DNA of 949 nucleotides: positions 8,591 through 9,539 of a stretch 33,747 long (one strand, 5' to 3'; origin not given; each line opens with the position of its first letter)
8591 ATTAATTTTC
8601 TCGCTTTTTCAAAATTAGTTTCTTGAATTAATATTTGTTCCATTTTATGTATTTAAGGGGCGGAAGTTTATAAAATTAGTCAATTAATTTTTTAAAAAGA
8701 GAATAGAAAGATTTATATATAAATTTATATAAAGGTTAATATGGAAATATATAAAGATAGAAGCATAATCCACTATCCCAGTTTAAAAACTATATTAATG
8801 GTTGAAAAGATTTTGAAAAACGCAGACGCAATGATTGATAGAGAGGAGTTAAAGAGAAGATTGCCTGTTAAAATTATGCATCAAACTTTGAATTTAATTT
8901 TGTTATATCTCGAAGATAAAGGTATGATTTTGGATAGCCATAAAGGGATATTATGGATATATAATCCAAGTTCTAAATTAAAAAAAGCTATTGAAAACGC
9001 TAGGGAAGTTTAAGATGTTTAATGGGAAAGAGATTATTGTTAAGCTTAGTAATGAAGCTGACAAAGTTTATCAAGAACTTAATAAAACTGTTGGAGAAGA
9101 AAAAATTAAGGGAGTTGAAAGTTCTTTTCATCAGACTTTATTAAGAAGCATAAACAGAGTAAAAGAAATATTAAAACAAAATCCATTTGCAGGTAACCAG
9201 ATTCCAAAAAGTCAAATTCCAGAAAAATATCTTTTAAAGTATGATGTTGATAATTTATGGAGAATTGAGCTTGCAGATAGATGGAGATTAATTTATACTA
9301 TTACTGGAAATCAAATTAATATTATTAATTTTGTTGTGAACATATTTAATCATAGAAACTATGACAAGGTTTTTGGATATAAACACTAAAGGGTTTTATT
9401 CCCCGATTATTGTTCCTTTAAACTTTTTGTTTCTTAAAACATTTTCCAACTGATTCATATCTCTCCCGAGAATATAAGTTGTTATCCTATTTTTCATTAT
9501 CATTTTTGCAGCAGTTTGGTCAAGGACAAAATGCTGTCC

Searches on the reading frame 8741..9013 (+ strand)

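Call 33: search_protein_families(library=phrogs, proteins=[window:8741-9013:+], max_evalue=1)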
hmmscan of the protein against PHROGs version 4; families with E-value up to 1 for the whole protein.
window:8741-9013:+ (90 aa): 1 family
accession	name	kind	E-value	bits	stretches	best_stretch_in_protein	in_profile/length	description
phrog_24997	-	unknown function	0.085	13.7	1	8-71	72-138/186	-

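Call 34: search_protein_families(library=ncbifam, proteins=[window:8741-9013:+], max_evalue=1)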
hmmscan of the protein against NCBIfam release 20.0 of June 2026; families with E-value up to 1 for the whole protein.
window:8741-9013:+ (90 aa): 0 families

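Call 35: search_protein_families(library=pfam, proteins=[window:8741-9013:+], max_evalue=10)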
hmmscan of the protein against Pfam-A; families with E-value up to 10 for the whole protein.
window:8741-9013:+ (90 aa): 2 families
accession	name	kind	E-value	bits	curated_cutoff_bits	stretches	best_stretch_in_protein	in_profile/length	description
PF22459.2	PrgX_C_TPR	-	0.05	13.9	27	1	17-60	106-149/190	Pheromone cCF10 receptor, C-terminal TPR region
PF09106.17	SelB-wing_2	-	0.054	14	22.3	1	32-63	17-48/57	Elongation factor SelB, winged helix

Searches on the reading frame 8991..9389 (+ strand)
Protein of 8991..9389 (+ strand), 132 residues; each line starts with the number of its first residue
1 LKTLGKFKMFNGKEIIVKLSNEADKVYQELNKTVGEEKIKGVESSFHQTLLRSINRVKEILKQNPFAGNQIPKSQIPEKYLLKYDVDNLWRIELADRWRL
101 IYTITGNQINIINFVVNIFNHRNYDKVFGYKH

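Call 33: search_protein_families(library=phrogs, proteins=[window:8991-9389:+], max_evalue=1)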
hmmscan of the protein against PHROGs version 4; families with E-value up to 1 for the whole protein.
window:8991-9389:+ (132 aa): 2 families
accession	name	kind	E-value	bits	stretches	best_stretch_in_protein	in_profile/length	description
phrog_31042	-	unknown function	0.012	16.2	1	10-63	29-84/265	-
phrog_21752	-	unknown function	0.18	13.1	0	68-125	5-59/86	-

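Call 34: search_protein_families(library=ncbifam, proteins=[window:8991-9389:+], max_evalue=1)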
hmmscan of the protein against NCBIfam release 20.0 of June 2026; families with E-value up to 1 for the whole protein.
window:8991-9389:+ (132 aa): 3 families
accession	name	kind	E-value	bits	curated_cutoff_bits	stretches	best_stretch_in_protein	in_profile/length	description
TIGR02116.1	toxin_Txe_YoeB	equivalog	2.6e-05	24.3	51.8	1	47-113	16-75/80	Txe/YoeB family addiction module toxin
TIGR02385.1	RelE_StbE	subfamily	0.031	14.7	27.9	1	75-115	50-79/88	type II toxin-antitoxin system mRNA interferase toxin, RelE/StbE family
NF046046.1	Mbov_0729_Cterm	subfamily_domain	0.051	14.3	60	1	10-64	19-78/105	Mbov_0729 family lipopotein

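Call 35: search_protein_families(library=pfam, proteins=[window:8991-9389:+], max_evalue=10)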
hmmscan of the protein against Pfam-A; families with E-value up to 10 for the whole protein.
window:8991-9389:+ (132 aa): 2 families
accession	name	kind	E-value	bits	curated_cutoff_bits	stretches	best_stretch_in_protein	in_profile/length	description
PF06769.20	YoeB_toxin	-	6.5e-05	23.3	27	1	48-114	17-76/80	YoeB-like toxin of bacterial type II toxin-antitoxin system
PF25179.1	LMF1_C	-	0.02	15.4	34.2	1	45-85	77-117/139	Lipase maturation factor C-terminal domain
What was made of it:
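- Checked: The partner at 8991-9389 is only weakly YoeB/RelE-like (E 6.5e-5, below the Pfam cut-off; calls 34, 35).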
